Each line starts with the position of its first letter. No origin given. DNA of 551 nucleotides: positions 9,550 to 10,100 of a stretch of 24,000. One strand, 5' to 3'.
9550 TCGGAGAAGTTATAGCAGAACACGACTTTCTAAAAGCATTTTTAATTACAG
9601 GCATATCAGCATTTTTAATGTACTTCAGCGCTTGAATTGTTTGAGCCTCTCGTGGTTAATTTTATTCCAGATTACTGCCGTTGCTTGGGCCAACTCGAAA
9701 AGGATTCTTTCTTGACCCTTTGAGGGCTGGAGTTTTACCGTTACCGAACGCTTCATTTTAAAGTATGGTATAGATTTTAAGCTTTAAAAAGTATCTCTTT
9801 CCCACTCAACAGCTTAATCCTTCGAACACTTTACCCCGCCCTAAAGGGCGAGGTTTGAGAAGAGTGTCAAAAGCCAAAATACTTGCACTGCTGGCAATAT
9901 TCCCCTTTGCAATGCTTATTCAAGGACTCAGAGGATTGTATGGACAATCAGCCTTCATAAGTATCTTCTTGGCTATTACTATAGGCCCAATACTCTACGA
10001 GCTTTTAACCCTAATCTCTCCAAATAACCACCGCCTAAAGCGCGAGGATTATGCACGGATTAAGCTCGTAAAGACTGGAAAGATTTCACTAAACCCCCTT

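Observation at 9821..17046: Four co-oriented copies of a roughly 55-nt dispersed repeat whose two best-preserved copies share a hairpin core with compensatory changes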

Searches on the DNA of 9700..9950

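Call 11: search_rna_families(source=window, start=9700, end=9950, threshold=evalue, max_evalue=10, show_alignments=3)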
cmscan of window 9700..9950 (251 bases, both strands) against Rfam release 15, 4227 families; matches with E-value up to 10: 3.
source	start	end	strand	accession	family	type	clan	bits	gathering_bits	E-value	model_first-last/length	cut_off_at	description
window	9833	9854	-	RF01772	rnk_pseudo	Cis-reg; leader;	-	14.9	55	3.8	76-97/108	no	Pseudomonas rnk leader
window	9707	9847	+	RF02132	HOXB13-AS1_1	Gene; lncRNA;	-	12.8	60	1.3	1-136/136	no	HOXB13 antisense RNA 1 conserved region 1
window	9871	9937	+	RF02677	NsiR4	Gene; sRNA;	-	11.4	40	4.6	1-65/65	no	Nitrogen stress-induced RNA 4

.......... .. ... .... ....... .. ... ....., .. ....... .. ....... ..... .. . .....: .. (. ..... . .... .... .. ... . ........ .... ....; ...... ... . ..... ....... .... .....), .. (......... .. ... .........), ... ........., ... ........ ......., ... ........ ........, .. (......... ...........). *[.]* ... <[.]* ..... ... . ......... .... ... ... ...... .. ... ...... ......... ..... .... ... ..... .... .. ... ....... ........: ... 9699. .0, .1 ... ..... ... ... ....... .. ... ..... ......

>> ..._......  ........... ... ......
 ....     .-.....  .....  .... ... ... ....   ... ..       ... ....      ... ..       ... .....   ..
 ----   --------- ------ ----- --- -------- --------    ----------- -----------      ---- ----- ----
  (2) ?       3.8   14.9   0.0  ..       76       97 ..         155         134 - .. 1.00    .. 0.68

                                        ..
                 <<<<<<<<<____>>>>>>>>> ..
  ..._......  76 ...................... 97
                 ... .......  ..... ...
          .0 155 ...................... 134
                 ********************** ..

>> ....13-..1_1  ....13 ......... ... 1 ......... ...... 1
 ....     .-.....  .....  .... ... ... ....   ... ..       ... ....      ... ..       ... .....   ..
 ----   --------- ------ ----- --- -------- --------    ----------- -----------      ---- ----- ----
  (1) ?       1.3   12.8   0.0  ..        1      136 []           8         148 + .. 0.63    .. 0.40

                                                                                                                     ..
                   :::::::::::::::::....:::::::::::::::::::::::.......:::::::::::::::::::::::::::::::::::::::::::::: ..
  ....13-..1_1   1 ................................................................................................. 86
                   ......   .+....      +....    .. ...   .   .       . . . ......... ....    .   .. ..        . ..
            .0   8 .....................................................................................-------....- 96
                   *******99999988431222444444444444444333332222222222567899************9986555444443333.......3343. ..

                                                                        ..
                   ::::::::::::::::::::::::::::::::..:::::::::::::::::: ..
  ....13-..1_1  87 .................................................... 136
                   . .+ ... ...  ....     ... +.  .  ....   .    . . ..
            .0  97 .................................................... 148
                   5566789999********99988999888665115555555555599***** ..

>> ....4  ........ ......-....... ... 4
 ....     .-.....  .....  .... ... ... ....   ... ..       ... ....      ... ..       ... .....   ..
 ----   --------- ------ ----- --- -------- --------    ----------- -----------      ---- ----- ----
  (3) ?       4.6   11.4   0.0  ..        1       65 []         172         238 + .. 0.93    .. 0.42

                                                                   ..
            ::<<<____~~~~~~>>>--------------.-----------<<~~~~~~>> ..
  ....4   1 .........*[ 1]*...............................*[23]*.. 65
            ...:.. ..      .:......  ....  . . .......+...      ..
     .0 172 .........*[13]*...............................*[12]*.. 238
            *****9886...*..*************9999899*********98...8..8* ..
